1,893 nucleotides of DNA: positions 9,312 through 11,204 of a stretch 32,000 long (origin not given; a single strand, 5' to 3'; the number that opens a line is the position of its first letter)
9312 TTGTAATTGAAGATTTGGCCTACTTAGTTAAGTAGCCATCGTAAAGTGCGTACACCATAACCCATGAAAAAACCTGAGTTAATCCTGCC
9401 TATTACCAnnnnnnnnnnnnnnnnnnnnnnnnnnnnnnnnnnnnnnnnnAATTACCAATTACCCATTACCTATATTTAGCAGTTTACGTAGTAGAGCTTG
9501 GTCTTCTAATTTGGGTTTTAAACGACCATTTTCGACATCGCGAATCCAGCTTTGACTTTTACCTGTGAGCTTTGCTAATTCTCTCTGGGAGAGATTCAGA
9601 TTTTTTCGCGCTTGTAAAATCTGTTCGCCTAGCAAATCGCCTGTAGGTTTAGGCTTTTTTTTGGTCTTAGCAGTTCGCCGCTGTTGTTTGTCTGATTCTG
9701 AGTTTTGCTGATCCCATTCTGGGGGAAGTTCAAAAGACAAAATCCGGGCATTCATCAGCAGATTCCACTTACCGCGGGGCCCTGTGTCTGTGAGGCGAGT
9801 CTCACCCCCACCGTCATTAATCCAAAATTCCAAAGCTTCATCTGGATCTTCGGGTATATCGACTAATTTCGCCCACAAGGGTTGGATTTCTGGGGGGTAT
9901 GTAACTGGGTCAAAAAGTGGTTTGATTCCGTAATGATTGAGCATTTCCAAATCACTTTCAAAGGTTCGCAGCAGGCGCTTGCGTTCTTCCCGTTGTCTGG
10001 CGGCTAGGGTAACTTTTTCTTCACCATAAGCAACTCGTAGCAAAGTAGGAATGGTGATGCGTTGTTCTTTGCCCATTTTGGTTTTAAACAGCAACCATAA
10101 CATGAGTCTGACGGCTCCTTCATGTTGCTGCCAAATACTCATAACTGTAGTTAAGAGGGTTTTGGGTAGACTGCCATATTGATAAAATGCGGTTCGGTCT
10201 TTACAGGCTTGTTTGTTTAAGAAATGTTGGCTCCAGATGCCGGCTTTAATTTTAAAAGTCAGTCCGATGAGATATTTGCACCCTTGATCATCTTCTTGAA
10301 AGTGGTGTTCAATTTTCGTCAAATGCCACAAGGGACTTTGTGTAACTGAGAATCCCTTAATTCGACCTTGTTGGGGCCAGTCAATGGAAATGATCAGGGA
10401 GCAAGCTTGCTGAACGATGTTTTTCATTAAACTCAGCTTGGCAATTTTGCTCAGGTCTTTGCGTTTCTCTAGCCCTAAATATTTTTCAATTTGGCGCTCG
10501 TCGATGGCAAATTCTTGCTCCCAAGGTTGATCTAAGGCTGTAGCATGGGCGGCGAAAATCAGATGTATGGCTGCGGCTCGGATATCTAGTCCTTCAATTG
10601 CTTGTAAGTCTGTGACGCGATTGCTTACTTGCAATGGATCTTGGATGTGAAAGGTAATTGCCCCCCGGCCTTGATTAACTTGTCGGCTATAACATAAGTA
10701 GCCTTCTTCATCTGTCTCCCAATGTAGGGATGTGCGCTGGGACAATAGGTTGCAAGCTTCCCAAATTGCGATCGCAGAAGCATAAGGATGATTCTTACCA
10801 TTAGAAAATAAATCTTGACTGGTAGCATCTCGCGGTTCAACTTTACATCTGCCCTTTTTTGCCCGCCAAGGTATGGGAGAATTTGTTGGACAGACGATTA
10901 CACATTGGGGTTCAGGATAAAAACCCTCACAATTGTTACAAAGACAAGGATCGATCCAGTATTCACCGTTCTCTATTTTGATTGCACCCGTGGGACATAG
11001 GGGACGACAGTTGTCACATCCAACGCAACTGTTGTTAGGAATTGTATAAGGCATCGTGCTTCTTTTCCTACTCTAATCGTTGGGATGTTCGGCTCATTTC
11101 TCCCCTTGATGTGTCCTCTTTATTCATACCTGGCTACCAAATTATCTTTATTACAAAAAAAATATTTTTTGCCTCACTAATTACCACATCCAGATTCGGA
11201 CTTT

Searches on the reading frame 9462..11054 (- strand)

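Call 91: search_protein_families(library=pfam, proteins=[window:9462-11054:-], max_evalue=0.001)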
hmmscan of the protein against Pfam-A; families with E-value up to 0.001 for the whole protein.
window:9462-11054:- (531 aa): 5 families
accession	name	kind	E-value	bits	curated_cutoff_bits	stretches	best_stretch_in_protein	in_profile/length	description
PF01381.28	HTH_3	-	3.3e-08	33.9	23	1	480-527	2-49/55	Helix-turn-helix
PF13560.12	HTH_31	-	4.3e-08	33.8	27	1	475-522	2-50/64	Helix-turn-helix domain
PF12844.13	HTH_19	-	4.7e-05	23.7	30.2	1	476-515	1-40/64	Helix-turn-helix domain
PF00037.32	Fer4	-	0.00021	21.4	21.1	1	5-26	3-24/24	4Fe-4S binding domain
PF15731.11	MqsA_antitoxin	-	0.00085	19.9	30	0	454-523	50-118/131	Antitoxin component of bacterial toxin-antitoxin system, MqsA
